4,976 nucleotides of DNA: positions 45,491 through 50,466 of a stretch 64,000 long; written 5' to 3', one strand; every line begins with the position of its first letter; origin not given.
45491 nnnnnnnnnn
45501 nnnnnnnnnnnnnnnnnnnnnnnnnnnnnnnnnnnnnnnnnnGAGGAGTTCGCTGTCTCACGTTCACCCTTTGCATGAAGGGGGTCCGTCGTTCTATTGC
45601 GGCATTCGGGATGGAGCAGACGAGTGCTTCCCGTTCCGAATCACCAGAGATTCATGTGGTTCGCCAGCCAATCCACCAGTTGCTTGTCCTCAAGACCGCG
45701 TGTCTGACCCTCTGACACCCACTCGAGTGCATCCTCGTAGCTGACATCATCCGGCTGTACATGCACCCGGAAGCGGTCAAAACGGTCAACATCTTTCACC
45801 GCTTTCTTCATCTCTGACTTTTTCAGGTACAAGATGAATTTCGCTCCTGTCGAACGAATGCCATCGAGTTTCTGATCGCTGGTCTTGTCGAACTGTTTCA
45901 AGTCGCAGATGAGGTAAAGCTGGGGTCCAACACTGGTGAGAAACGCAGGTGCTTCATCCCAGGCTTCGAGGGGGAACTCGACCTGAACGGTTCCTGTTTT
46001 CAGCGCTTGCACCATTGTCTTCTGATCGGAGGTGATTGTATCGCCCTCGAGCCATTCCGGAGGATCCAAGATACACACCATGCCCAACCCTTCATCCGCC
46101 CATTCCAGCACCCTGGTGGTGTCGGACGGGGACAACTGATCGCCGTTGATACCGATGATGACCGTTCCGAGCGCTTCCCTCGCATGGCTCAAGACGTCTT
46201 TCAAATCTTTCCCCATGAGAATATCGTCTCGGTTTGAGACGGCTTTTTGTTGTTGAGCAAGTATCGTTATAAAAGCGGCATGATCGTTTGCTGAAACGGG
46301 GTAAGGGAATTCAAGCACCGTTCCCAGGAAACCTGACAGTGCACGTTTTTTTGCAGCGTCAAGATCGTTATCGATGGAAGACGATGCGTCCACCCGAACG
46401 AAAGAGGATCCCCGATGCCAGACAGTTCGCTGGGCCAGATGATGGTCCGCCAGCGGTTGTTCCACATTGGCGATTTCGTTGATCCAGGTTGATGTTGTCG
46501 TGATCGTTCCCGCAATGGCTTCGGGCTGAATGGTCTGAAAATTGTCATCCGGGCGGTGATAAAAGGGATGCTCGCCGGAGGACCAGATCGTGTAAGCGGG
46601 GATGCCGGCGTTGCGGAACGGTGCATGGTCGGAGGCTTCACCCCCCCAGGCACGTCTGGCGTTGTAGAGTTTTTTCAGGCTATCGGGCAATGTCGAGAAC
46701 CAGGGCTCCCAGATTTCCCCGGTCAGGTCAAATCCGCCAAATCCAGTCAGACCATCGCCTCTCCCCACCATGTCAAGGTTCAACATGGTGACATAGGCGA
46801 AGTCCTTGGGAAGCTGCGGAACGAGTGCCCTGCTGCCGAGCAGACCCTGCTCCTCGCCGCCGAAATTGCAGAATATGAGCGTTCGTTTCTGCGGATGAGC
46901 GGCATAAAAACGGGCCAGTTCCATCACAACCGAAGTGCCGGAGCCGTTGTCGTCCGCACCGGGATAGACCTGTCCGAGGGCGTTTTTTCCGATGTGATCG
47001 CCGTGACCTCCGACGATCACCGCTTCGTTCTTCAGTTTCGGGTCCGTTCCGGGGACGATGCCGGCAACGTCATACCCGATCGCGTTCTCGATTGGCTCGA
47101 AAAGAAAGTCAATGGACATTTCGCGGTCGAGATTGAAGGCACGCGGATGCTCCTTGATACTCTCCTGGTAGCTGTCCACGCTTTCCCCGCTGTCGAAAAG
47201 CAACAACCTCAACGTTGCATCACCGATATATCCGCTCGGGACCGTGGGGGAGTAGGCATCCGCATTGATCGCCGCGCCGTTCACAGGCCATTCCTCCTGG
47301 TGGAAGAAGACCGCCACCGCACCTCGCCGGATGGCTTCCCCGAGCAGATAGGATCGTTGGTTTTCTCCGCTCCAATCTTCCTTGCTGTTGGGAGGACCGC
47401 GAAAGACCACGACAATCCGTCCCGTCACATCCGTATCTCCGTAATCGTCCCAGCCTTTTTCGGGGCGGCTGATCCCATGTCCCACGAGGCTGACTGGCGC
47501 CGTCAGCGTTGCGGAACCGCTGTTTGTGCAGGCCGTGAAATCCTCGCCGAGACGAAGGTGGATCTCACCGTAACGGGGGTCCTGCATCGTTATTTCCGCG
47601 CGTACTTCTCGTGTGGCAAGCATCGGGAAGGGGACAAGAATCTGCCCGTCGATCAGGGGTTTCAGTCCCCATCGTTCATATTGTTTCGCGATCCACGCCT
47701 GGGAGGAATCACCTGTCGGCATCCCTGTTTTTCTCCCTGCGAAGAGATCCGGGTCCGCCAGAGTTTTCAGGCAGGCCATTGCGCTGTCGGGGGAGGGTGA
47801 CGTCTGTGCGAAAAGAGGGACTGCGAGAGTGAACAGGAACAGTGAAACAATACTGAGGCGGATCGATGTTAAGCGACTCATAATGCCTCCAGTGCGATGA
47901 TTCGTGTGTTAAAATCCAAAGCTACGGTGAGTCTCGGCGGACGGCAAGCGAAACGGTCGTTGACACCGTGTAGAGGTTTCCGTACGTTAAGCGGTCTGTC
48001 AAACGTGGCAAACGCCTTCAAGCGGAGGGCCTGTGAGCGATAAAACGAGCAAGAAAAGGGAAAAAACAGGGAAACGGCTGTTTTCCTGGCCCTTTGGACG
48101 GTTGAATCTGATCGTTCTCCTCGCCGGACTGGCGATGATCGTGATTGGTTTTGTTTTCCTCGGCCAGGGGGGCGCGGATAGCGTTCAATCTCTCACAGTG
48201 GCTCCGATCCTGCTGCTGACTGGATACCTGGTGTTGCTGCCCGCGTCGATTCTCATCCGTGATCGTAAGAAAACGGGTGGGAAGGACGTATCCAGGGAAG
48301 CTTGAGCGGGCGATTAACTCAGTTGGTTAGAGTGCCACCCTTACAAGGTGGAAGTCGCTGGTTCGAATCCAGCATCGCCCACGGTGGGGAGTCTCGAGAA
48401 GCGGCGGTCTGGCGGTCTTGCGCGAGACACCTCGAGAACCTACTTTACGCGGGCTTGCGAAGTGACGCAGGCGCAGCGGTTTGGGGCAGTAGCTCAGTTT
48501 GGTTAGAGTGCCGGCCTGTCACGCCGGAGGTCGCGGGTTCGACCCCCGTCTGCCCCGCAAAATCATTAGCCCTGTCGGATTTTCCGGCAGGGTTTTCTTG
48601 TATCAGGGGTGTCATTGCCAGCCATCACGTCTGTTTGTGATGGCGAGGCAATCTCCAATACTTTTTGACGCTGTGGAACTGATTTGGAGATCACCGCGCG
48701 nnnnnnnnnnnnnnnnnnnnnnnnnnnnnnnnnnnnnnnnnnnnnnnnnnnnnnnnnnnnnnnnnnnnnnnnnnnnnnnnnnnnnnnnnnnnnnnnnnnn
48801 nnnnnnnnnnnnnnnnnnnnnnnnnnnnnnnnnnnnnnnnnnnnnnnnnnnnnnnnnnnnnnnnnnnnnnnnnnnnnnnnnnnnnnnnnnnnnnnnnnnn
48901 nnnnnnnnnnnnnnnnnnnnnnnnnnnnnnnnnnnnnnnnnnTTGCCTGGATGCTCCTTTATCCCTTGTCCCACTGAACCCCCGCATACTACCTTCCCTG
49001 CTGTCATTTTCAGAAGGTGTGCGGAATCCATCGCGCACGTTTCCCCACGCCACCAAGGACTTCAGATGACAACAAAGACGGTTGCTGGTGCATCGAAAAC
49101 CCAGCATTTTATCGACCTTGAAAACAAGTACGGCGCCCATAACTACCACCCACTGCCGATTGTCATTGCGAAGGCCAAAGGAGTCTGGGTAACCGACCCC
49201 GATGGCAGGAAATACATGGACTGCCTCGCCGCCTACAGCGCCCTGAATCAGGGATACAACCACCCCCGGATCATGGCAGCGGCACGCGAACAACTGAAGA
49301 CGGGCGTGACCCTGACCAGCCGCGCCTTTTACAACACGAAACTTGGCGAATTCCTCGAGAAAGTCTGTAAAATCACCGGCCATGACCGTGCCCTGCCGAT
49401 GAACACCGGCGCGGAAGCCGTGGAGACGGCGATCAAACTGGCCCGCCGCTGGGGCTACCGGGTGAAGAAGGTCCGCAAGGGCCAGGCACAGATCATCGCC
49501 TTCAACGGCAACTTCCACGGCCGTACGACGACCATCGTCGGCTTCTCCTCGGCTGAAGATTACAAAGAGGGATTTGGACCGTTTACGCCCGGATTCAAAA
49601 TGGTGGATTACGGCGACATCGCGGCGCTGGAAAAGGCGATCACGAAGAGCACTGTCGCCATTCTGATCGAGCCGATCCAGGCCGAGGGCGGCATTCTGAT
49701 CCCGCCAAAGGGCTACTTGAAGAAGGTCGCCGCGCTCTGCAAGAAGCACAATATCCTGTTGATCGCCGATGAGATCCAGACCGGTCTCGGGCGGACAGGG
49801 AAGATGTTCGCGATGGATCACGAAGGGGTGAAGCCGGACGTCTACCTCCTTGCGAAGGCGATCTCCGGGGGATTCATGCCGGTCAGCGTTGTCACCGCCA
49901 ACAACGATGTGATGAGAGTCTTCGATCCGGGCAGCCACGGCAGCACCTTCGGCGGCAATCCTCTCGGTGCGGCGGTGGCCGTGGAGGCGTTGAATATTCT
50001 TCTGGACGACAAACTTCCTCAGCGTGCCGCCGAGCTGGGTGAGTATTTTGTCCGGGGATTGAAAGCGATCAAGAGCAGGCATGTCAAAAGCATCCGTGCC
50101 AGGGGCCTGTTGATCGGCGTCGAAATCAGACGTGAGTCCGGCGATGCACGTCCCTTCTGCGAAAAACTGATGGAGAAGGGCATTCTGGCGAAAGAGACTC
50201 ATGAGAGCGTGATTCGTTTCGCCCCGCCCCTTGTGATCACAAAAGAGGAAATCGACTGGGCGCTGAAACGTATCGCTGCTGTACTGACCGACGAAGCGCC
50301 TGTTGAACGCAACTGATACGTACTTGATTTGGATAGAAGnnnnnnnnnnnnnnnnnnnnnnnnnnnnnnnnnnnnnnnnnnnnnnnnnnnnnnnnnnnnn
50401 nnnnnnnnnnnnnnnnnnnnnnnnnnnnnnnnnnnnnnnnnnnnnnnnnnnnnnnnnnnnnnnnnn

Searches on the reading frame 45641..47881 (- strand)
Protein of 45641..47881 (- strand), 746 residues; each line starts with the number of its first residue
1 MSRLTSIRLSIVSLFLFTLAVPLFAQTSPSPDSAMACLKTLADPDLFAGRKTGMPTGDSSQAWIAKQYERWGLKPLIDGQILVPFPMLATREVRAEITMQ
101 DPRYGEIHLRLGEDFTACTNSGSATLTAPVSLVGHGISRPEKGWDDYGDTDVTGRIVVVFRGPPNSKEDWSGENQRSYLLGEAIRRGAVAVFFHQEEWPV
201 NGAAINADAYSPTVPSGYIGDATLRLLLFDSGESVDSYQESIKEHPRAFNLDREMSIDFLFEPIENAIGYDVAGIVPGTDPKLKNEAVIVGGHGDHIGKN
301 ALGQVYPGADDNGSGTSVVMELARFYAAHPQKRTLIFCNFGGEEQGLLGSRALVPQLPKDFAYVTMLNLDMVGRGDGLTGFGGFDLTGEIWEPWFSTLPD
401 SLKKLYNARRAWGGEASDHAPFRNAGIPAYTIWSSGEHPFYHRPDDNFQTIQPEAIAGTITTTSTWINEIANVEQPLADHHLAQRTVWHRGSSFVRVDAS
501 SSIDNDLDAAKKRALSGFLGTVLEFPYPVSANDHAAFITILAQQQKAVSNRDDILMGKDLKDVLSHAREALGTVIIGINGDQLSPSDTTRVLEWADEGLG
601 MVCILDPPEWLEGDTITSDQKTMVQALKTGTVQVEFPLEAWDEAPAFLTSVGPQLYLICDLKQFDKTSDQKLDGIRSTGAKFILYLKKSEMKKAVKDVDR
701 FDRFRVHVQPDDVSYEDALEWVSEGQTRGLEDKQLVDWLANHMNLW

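Call 10: search_protein_families(library=ncbifam, max_evalue=1e-10, proteins=[window:45641-47881:-])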
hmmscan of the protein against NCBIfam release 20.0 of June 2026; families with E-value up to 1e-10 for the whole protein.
window:45641-47881:- (746 aa): 1 family
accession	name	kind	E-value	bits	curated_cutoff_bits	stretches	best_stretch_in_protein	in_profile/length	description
NF045908.1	AminopepLapALeg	equivalog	2.4e-11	43.1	600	1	282-456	201-379/396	aminopeptidase LapA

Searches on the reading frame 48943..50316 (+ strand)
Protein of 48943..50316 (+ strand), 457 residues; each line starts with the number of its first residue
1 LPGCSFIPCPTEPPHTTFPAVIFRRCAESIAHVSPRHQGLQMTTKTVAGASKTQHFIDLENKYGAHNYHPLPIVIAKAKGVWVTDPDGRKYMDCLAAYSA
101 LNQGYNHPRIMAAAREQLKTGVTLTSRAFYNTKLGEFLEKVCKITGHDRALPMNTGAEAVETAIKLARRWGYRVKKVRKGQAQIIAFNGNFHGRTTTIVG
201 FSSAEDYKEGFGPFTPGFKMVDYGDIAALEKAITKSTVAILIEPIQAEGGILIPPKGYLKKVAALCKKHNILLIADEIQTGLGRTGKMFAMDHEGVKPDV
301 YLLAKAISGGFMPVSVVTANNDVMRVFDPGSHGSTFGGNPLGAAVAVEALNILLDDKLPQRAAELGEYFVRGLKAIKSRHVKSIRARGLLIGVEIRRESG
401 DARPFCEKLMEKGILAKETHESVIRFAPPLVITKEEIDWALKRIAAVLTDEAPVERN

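Call 10: search_protein_families(library=ncbifam, max_evalue=1e-10, proteins=[window:48943-50316:+])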
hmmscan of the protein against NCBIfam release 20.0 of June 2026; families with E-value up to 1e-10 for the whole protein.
window:48943-50316:+ (457 aa): 69 families (the best 25 are shown)
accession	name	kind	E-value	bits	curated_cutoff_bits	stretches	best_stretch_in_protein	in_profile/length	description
NF003145.0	PRK04073.1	equivalog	1.6e-184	613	656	1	51-448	2-395/396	ornithine--oxo-acid transaminase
TIGR01885.1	Orn_aminotrans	equivalog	1.1e-161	538.1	378.4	1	54-448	2-401/402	ornithine--oxo-acid transaminase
TIGR00707.1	argD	subfamily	1.3e-111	373.1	410.05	1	66-448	4-380/381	acetylornithine/succinylornithine family transaminase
NF002325.0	PRK01278.1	subfamily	1.3e-101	340.1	372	1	67-449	9-387/395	acetylornithine transaminase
NF002874.0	PRK03244.1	equivalog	1.9e-98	329.9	457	1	65-451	19-395/399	acetylornithine transaminase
NF004426.0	PRK05769.1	equivalog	7.7e-94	315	552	1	46-449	10-438/441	acetyl ornithine aminotransferase family protein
NF002797.0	PRK02936.1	equivalog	1e-91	307.6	496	1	67-451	7-380/385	acetylornithine transaminase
NF003468.0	PRK05093.1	subfamily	1.1e-90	304.3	522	1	66-449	18-400/405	acetylornithine/succinyldiaminopimelate transaminase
TIGR03246.1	arg_catab_astC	subfamily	9.5e-88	294.8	609.95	1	65-447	11-392/397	acetylornithine/succinylornithine family transaminase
NF005993.0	PRK08117.1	subfamily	6.2e-86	288.7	574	2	231-450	201-429/433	aspartate aminotransferase family protein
NF042418.1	LysJ_Th_th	equivalog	1.1e-84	284.5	700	1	56-448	3-385/386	[LysW]-aminoadipate semialdehyde transaminase LysJ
NF053554.1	prodigi_MAP_PigE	equivalog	5.5e-83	279.7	850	1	69-400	398-732/837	prodigiosin MAP biosynthesis aminotransferase PigE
NF008570.0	PRK11522.1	equivalog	5.4e-82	275.8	612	1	78-449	75-455/464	putrescine aminotransferase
NF009047.0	PRK12381.1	subfamily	2.2e-81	273.8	630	1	66-448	16-397/406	bifunctional succinylornithine transaminase/acetylornithine transaminase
NF002985.0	PRK03715.1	equivalog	4.8e-79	265.9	568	1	73-450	20-393/395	acetylornithine transaminase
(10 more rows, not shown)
